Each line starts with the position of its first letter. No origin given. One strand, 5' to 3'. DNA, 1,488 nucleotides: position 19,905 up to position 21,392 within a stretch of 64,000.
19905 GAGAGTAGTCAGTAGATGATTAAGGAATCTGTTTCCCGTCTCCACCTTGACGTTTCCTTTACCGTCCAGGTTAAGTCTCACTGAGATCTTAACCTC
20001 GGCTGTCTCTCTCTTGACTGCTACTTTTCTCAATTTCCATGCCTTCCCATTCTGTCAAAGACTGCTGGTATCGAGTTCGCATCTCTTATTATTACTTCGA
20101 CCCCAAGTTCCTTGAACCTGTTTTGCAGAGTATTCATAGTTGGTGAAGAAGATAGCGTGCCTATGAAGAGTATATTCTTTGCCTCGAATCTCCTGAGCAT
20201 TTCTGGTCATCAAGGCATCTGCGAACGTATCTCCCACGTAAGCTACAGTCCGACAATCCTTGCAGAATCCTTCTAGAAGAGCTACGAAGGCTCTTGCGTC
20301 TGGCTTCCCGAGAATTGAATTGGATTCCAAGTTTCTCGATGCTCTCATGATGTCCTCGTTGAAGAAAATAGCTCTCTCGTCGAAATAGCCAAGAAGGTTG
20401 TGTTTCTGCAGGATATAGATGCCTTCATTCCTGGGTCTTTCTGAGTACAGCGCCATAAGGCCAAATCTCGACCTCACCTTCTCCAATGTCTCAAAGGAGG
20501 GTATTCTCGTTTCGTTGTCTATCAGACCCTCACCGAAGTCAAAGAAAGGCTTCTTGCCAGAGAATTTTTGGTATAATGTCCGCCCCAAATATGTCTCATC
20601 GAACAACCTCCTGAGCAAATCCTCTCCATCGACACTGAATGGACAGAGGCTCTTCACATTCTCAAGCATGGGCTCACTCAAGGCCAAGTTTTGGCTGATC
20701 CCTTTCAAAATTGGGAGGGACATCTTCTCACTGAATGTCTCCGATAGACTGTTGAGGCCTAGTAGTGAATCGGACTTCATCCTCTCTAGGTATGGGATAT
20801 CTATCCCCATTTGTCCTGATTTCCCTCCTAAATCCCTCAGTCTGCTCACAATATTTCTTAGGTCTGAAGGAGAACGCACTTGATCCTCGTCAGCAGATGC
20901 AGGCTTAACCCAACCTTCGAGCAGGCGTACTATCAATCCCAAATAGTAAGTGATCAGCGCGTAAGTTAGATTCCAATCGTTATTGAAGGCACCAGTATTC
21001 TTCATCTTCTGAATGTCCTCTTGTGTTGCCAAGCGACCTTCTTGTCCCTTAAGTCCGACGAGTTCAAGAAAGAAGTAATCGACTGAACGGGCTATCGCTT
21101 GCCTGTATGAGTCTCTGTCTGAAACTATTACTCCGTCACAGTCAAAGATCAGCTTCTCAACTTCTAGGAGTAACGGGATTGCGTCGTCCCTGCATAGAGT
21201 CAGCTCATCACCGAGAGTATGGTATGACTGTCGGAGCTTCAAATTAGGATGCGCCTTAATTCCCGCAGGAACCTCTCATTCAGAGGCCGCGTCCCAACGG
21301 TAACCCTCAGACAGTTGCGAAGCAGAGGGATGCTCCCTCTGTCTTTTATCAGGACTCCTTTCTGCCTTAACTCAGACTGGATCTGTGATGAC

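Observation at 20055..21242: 395-aa HAD hydrolase embedded in the his operon: candidate for the missing archaeal histidinol-phosphate phosphatase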

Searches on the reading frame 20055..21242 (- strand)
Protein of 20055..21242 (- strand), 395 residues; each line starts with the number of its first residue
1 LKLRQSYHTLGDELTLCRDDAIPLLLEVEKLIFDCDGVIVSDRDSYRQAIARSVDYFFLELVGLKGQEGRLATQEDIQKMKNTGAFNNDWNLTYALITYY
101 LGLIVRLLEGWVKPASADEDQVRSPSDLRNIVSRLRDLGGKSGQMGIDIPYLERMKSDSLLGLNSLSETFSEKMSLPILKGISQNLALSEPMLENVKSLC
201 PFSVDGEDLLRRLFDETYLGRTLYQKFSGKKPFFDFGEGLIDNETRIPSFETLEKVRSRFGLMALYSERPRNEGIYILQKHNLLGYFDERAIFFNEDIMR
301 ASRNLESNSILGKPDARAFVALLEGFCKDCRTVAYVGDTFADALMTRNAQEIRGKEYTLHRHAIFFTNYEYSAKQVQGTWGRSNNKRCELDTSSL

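Call 3: search_protein_families(library=pfam, proteins=[window:20055-21242:-], max_evalue=0.01)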
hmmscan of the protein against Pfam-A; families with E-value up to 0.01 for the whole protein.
window:20055-21242:- (395 aa): 2 families
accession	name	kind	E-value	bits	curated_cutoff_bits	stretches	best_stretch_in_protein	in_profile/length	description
PF00702.32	Hydrolase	-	3.1e-08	34.7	26.4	1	249-349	103-190/191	haloacid dehalogenase-like hydrolase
PF13419.12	HAD_2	-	0.00078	20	23.8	0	251-349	86-171/178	Haloacid dehalogenase-like hydrolase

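Call 4: search_protein_families(library=ncbifam, proteins=[window:20055-21242:-], max_evalue=0.1)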
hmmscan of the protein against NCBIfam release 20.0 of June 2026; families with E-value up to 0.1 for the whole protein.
window:20055-21242:- (395 aa): 5 families
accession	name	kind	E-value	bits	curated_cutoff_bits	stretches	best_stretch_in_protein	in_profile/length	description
TIGR01548.1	HAD-SF-IA-hyp1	hypoth_equivalog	2.3e-22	79.5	140.2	1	31-349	3-197/197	TIGR01548 family HAD-type hydrolase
TIGR01549.1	HAD-SF-IA-v1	subfamily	0.0034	17.8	23.3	0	308-350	108-149/149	HAD-IA family hydrolase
TIGR01662.1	HAD-SF-IIIA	subfamily_domain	0.03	14.4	44.6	0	312-348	92-130/141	HAD-IIIA family hydrolase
TIGR01509.1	HAD-SF-IA-v3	subfamily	0.054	13.7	29.4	0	31-46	2-17/154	HAD-IA family hydrolase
TIGR01460.1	HAD-SF-IIA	subfamily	0.075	12.8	100.15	0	32-47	2-17/246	HAD-IIA family hydrolase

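Call 5: find_homologous_proteins(query=window:20055-21242:-)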
Query window:20055-21242:- (395 aa): 80 proteins with E <= 0.001 among 5627 candidates.
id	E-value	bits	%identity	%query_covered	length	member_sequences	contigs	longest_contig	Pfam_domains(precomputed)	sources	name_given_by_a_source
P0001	2.0e-220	750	95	90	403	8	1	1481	PF00702.33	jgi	jgi:phosphoglycolate phosphatase-like HAD superfamily hydrolase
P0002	9.6e-134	464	61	89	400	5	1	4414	PF00702.33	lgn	-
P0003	1.2e-132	461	60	90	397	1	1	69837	PF00702.33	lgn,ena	-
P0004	1.6e-132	460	58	94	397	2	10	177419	PF00702.33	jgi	-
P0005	1.7e-132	460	60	89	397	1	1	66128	PF00702.33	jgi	-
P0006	1.7e-132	460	59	88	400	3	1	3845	PF00702.33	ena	-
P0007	4.5e-127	442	59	89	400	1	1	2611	PF00702.33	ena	-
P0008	1.8e-126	440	58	89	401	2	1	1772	PF00702.33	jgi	-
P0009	2.2e-124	433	58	89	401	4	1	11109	PF00702.33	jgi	-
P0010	4.0e-123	429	57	88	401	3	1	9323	PF00702.33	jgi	-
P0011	5.6e-114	399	55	90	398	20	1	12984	PF00702.33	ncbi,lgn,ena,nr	ncbi:hypothetical protein MUP59_03145 [Candidatus Bathyarchaeota archaeon]|nr:hypothetical protein [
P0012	6.1e-112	392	54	90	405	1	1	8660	PF00702.33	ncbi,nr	ncbi:hypothetical protein KEJ39_06815 [Candidatus Bathyarchaeota archaeon]|nr:hypothetical protein [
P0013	9.4e-110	385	55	88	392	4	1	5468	PF00702.33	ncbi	ncbi:MAG: hypothetical protein QXO25_02930 [Candidatus Bathyarchaeia archaeon]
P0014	2.6e-97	344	48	87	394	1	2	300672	PF13419.13,PF00702.33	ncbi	ncbi:MAG: HAD family hydrolase [Candidatus Bathyarchaeia archaeon]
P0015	3.8e-96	340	46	94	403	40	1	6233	PF13419.13,PF00702.33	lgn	-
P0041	1.6e-67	246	40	87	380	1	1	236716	PF13419.13,PF00702.33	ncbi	-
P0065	1.2e-63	234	35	94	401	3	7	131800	-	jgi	-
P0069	2.5e-40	157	33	91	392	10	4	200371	PF13419.13,PF00702.33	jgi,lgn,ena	jgi:phosphoglycolate phosphatase-like HAD superfamily hydrolase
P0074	4.7e-29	120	33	84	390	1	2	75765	PF00702.33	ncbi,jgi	-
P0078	1.3e-19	89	28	85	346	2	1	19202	PF13419.13,PF00702.33,PF13242.13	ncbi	-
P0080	1.9e-18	85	27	81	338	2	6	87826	PF13419.13,PF00702.33,PF13242.13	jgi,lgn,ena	jgi:HAD superfamily hydrolase (TIGR01548 family)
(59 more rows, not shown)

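Call 9: find_encoding_contigs(protein=P0001, flank=3000, max_places=4)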
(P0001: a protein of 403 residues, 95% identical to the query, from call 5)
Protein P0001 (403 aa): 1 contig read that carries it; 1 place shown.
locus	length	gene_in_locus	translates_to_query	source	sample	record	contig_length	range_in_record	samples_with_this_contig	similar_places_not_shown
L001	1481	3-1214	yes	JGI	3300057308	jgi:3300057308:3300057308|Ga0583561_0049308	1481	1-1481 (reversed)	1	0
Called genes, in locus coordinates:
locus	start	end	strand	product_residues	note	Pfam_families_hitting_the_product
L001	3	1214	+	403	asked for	PF00702:Hydrolase (weak)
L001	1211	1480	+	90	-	?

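Call 12: find_encoding_contigs(protein=P0004, flank=7000, max_places=1)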
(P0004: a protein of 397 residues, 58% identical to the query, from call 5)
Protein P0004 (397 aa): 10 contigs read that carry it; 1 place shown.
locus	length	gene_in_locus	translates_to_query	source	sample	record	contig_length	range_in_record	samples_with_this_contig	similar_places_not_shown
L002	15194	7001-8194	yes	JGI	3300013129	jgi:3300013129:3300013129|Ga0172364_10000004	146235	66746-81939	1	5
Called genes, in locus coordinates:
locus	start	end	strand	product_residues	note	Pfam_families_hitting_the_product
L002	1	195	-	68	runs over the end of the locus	-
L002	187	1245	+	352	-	PF13692:Glyco_trans_1_4 (faint), PF13524:Glyco_trans_1_2 (faint), PF26337:Gtf3_C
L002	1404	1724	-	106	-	-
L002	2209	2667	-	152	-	PF08069:Ribosomal_S13_N, PF00312:Ribosomal_S15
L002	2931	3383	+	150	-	PF09973:DUF2208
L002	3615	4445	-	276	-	PF00800:PDT, PF22629:ACT_AHAS_ss (faint), PF01842:ACT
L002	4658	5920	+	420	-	PF00815:Histidinol_dh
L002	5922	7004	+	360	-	PF00155:Aminotran_1_2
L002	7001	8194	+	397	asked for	PF00702:Hydrolase (faint)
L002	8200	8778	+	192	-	PF00475:IGPD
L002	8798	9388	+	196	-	PF00117:GATase, PF01174:SNO (weak), PF07685:GATase_3 (weak)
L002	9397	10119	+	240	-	PF00977:His_biosynth, PF00218:IGPS (faint), PF00478:IMPDH (faint), PF01884:PcrB (faint), PF05690:ThiG (faint), PF02581:TMP-TENI (weak), PF01207:Dus (weak), PF03060:NMO (weak)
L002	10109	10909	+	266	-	PF00977:His_biosynth, PF02581:TMP-TENI (faint), PF03060:NMO (faint), PF01207:Dus (faint)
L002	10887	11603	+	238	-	PF01502:PRA-CH, PF01503:PRA-PH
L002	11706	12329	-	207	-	PF08395:7tm_7 (weak), PF11026:DUF2721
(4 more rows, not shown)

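Call 13: find_encoding_contigs(protein=P0014, flank=7000, max_places=1)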
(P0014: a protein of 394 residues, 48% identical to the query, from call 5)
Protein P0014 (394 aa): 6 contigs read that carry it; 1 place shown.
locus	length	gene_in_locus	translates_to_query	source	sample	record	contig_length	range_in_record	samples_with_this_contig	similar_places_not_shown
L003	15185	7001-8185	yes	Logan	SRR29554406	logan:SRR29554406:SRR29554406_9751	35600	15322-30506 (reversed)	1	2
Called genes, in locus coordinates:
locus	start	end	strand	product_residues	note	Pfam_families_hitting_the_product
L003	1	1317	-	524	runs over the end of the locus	PF18490:tRNA_bind_4, PF00587:tRNA-synt_2b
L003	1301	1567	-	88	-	-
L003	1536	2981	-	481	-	PF01368:DHH, PF21763:DHH_CID, PF02272:DHHA1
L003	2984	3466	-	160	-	PF08069:Ribosomal_S13_N, PF00312:Ribosomal_S15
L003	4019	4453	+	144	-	PF09973:DUF2208 (weak)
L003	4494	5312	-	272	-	PF00800:PDT, PF01842:ACT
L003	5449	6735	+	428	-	PF00815:Histidinol_dh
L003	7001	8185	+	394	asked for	PF00702:Hydrolase, PF13419:HAD_2 (faint)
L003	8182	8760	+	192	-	PF00475:IGPD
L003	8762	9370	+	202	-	PF00117:GATase, PF07685:GATase_3 (weak)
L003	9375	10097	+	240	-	PF00977:His_biosynth, PF01884:PcrB (faint), PF05690:ThiG (faint), PF01207:Dus (faint), PF02581:TMP-TENI (faint), PF04131:NanE (faint), PF03060:NMO (weak)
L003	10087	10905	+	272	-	PF00977:His_biosynth, PF03060:NMO (faint), PF01207:Dus (faint)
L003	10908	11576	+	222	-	PF01502:PRA-CH, PF01503:PRA-PH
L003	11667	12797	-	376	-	PF00180:Iso_dh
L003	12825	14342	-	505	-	PF00682:HMGL-like, PF22617:HCS_D2, PF08502:LeuA_dimer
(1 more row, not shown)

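Call 14: find_encoding_contigs(protein=P0041, flank=7000, max_places=1)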
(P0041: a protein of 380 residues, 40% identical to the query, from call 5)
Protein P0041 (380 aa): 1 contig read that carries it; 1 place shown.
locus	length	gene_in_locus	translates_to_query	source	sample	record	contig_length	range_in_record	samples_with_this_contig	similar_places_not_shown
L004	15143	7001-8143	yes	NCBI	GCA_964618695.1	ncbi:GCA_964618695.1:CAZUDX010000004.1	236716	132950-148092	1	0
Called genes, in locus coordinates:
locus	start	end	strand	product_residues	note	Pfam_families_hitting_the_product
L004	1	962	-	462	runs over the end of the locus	PF00291:PALP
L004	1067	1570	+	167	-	-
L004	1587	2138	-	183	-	PF06197:DUF998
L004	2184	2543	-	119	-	-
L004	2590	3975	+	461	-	PF13393:tRNA-synt_His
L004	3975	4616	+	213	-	PF01634:HisG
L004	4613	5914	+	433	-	PF00815:Histidinol_dh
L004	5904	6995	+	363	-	PF00155:Aminotran_1_2, PF04864:Alliinase_C (weak)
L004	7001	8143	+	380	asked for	PF00702:Hydrolase, PF13419:HAD_2 (faint)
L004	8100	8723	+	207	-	PF00475:IGPD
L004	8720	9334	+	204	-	PF00117:GATase, PF07685:GATase_3 (weak), PF01174:SNO (faint)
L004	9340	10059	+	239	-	PF00977:His_biosynth, PF05690:ThiG (faint), PF01207:Dus (faint)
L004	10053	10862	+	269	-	PF00977:His_biosynth, PF02581:TMP-TENI (faint), PF03060:NMO (faint)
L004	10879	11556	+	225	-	PF01502:PRA-CH, PF01503:PRA-PH, PF03819:MazG (weak)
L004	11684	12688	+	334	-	PF00291:PALP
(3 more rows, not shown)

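Call 15: find_encoding_contigs(protein=P0065, flank=7000, max_places=1)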
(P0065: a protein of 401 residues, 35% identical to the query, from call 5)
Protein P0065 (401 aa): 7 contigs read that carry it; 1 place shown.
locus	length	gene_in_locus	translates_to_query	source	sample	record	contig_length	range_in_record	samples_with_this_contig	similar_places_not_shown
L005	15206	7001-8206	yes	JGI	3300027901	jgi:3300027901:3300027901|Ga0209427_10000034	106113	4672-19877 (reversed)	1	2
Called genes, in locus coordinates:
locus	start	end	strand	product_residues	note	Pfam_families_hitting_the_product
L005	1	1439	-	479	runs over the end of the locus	PF01368:DHH (weak), PF21763:DHH_CID, PF02272:DHHA1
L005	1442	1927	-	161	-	PF08069:Ribosomal_S13_N, PF00312:Ribosomal_S15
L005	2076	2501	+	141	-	PF09973:DUF2208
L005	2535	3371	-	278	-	PF00800:PDT, PF01842:ACT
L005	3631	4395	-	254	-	PF01428:zf-AN1, PF02163:Peptidase_M50 (faint)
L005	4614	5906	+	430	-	PF00815:Histidinol_dh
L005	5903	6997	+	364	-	PF00155:Aminotran_1_2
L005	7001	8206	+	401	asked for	-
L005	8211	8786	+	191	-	PF00475:IGPD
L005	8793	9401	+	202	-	PF00117:GATase, PF07685:GATase_3 (weak), PF01174:SNO (faint)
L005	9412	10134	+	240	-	PF00977:His_biosynth, PF01207:Dus (weak)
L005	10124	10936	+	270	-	PF00977:His_biosynth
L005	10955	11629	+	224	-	PF01502:PRA-CH, PF01503:PRA-PH, PF03819:MazG (weak)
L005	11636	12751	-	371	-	PF00180:Iso_dh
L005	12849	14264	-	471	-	PF06739:SBBP (faint), PF17164:DUF5122 (faint)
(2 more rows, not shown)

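Call 16: find_encoding_contigs(protein=P0069, flank=7000, max_places=1)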
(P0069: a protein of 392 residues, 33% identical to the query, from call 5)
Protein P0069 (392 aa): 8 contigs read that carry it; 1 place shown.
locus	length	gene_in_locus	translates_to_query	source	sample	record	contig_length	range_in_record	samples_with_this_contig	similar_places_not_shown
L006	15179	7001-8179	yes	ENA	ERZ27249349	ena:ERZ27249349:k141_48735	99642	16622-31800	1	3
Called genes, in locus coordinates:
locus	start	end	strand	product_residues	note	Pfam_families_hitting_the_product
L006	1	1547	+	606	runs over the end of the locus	PF00682:HMGL-like, PF22617:HCS_D2, PF08502:LeuA_dimer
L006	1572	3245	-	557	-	PF00118:Cpn60_TCP1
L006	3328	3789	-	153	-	PF01842:ACT (weak)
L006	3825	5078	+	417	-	PF13393:tRNA-synt_His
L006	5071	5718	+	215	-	PF01634:HisG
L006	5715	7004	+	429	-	PF00815:Histidinol_dh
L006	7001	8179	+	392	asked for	PF00702:Hydrolase (faint), PF13419:HAD_2 (faint)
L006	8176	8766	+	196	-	PF00475:IGPD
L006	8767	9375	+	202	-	PF00117:GATase, PF07685:GATase_3 (weak), PF01174:SNO (faint)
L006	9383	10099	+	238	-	PF00977:His_biosynth, PF01207:Dus (faint), PF01884:PcrB (faint)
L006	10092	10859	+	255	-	PF00977:His_biosynth, PF02581:TMP-TENI (faint), PF03060:NMO (faint)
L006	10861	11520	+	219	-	PF01502:PRA-CH, PF01503:PRA-PH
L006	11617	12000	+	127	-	-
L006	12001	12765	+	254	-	PF01656:CbiA, PF09140:MipZ (faint), PF10609:ParA, PF13614:AAA_31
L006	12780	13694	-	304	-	PF01835:MG2 (weak)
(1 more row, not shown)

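Call 17: find_encoding_contigs(protein=P0074, flank=7000, max_places=1)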
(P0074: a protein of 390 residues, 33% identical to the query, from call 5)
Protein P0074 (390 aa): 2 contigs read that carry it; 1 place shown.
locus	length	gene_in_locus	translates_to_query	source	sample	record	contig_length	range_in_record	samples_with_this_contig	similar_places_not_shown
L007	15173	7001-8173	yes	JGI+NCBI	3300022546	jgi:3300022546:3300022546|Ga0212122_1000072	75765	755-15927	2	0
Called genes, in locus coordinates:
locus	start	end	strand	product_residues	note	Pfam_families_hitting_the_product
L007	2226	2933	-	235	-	PF00482:T2SSF (weak)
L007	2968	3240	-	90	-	PF25212:HVO_A0114 (weak), PF01022:HTH_5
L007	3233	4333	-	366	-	PF13401:AAA_22 (weak), PF22703:Cdc6_lid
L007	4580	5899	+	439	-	PF00815:Histidinol_dh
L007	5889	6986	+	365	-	PF00155:Aminotran_1_2, PF00266:Aminotran_5 (faint), PF04864:Alliinase_C (weak)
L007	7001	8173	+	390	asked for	PF00702:Hydrolase (weak)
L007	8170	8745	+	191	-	PF00475:IGPD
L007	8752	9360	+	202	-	PF00117:GATase, PF07685:GATase_3 (weak), PF01174:SNO, PF01965:DJ-1_PfpI (faint)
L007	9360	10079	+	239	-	PF00977:His_biosynth, PF01884:PcrB (faint), PF01180:DHO_dh (faint), PF01207:Dus (weak)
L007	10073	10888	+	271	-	PF00977:His_biosynth, PF02581:TMP-TENI (faint), PF03060:NMO (faint)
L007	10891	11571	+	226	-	PF01502:PRA-CH, PF01503:PRA-PH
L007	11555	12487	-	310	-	PF01063:Aminotran_4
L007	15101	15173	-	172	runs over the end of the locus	PF00132:Hexapep, PF21711:DCTN5 (weak), PF25087:GMPPB_C (weak), PF25084:LbH_EIF2B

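Call 18: find_encoding_contigs(protein=P0078, flank=7000, max_places=1)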
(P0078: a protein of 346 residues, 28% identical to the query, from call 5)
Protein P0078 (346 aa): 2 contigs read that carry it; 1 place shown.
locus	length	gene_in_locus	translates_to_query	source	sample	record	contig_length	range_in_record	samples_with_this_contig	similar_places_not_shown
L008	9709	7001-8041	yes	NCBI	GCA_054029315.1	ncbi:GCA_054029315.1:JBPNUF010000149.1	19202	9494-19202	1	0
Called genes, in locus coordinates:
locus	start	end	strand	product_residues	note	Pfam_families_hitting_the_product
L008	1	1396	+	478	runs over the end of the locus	PF00206:Lyase_1, PF14698:ASL_C2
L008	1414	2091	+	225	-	-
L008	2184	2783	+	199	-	PF02660:G3P_acyltransf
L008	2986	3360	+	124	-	PF00072:Response_reg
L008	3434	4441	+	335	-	PF01634:HisG, PF08029:HisG_C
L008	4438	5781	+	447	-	PF00815:Histidinol_dh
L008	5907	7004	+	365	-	PF00155:Aminotran_1_2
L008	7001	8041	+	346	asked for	PF00702:Hydrolase, PF13419:HAD_2, PF13242:Hydrolase_like (weak)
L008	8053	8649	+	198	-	PF00475:IGPD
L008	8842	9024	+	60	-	PF19451:DUF5989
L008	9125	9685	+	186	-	-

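Call 19: find_encoding_contigs(protein=P0080, flank=7000, max_places=2)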
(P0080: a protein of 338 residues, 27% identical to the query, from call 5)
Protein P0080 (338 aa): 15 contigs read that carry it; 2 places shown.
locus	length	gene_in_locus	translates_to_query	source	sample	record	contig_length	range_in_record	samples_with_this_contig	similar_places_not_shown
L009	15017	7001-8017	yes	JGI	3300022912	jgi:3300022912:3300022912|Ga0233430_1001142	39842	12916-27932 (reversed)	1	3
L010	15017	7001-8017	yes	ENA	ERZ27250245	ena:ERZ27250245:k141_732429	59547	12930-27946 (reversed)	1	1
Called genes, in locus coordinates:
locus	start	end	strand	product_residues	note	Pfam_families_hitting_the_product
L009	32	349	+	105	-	PF05258:DciA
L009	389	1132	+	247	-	PF01135:PCMT (weak), PF02475:TRM5-TYW2_MTfase (weak), PF05971:Methyltransf_10 (weak), PF01170:UPF0020 (weak), PF10294:Methyltransf_16 (weak), PF05175:MTS, PF06325:PrmA (weak), PF13847:Methyltransf_31, +3 more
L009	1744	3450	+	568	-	PF05496:RuvB_N (weak), PF06068:TIP49 (faint), PF13177:DNA_pol3_delta2, PF13401:AAA_22 (weak), PF13604:AAA_30 (weak), PF00004:AAA, PF22608:DNAX_ATPase_lid, PF12169:DNA_pol3_gamma3, +2 more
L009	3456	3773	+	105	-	PF02575:YbaB_DNA_bd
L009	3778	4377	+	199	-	PF21176:RecR_HhH, PF13662:Toprim_4, PF01751:Toprim (weak), PF21175:RecR_C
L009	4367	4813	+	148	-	PF03692:CxxCxxCC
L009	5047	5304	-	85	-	-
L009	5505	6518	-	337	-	PF01075:Glyco_transf_9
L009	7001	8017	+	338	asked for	PF00702:Hydrolase, PF13419:HAD_2 (weak), PF13242:Hydrolase_like (weak)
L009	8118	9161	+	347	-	PF00586:AIRS, PF02769:AIRS_C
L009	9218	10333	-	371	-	PF05222:AlaDh_PNT_N, PF01262:AlaDh_PNT_C, PF02826:2-Hacid_dh_C (weak)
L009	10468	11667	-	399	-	PF00923:TAL_FSA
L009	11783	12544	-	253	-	PF13085:Fer2_3, PF13187:Fer4_9 (faint), PF00037:Fer4 (weak), PF12797:Fer4_2 (weak), PF12837:Fer4_6 (weak), PF13183:Fer4_8 (weak), PF13237:Fer4_10, PF12838:Fer4_7 (weak), +1 more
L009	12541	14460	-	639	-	PF00890:FAD_binding_2, PF02910:Succ_DH_flav_C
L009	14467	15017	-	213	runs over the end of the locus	-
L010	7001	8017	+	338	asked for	PF00702:Hydrolase, PF13419:HAD_2 (weak), PF13242:Hydrolase_like (weak)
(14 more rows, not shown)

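Call 57: find_encoding_contigs(protein=P0085, flank=8000, max_places=2)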
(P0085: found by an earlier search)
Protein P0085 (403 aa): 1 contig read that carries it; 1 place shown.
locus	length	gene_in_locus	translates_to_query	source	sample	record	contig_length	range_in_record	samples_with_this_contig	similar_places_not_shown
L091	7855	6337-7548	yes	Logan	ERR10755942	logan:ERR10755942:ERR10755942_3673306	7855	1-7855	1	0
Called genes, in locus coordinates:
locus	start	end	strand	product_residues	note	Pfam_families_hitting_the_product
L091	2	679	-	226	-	?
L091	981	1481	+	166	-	-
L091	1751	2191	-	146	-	PF08069:Ribosomal_S13_N, PF00312:Ribosomal_S15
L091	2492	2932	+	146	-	PF09973:DUF2208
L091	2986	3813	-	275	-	PF00800:PDT, PF01842:ACT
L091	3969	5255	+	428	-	PF00815:Histidinol_dh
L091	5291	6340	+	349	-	PF00155:Aminotran_1_2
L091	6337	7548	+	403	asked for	PF00702:Hydrolase (faint)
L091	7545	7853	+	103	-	?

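Call 62: search_protein_families(library=ncbifam, max_evalue=0.001, proteins=[P0085, P0078])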
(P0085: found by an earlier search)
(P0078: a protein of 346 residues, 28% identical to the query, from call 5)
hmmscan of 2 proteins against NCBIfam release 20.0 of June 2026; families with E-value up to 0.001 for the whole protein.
P0085 (403 aa): 1 family
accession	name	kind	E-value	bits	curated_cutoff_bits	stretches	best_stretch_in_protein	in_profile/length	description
TIGR01548.1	HAD-SF-IA-hyp1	hypoth_equivalog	2.5e-22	79.4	140.2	1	31-349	3-197/197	TIGR01548 family HAD-type hydrolase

P0078 (346 aa): 25 families
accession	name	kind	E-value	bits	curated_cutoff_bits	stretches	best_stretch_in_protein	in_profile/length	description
TIGR01548.1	HAD-SF-IA-hyp1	hypoth_equivalog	3.3e-38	131.2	140.2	1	10-299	1-197/197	TIGR01548 family HAD-type hydrolase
TIGR02009.1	PGMB-YQAB-SF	subfamily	7.3e-15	55.6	153.35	1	209-300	93-180/186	beta-phosphoglucomutase family hydrolase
TIGR01449.2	PGP_bact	equivalog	4.5e-13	49.2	180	1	217-310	99-188/213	phosphoglycolate phosphatase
TIGR02253.1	CTE7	subfamily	6.5e-12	45.7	169.75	1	210-300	97-188/221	TIGR02253 family HAD-type hydrolase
NF008087.0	PRK10826.1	equivalog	8e-12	45.2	191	1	217-300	106-185/222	hexitol phosphatase HxpB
TIGR01454.1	AHBA_synth_RP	hypoth_equivalog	1.1e-11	44.8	246.65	1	190-302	60-170/205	AHBA synthesis associated protein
NF008000.0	PRK10725.1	equivalog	3.5e-11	43.6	215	1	216-300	99-179/188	fructose-1-phosphate/6-phosphogluconate phosphatase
NF009695.0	PRK13222.1-2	equivalog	7.6e-11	41.9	225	1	217-303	108-190/226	phosphoglycolate phosphatase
NF009804.0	PRK13288.1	equivalog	7.9e-11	41.8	218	1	214-301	92-176/215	pyrophosphatase PpaX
NF009696.0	PRK13222.1-3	equivalog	5.9e-10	39.2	359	1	218-343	102-216/223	N-acetylmuramic acid 6-phosphate phosphatase MupP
NF009697.0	PRK13222.1-4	equivalog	1.3e-09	37.7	327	1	213-300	103-187/232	phosphoglycolate phosphatase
NF009694.0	PRK13222.1-1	equivalog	1.4e-09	37.6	415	1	217-301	125-205/252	phosphoglycolate phosphatase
TIGR01990.1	bPGM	equivalog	8.2e-09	35.7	189.4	1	212-302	97-182/187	beta-phosphoglucomutase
NF046057.1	bifunc_MtlD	equivalog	9.3e-09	34.2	800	1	218-304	107-189/683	bifunctional mannitol-1-phosphate dehydrogenase/phosphatase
TIGR01993.1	Pyr-5-nucltdase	equivalog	1.2e-08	34.9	142.9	1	224-298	102-175/183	pyrimidine 5'-nucleotidase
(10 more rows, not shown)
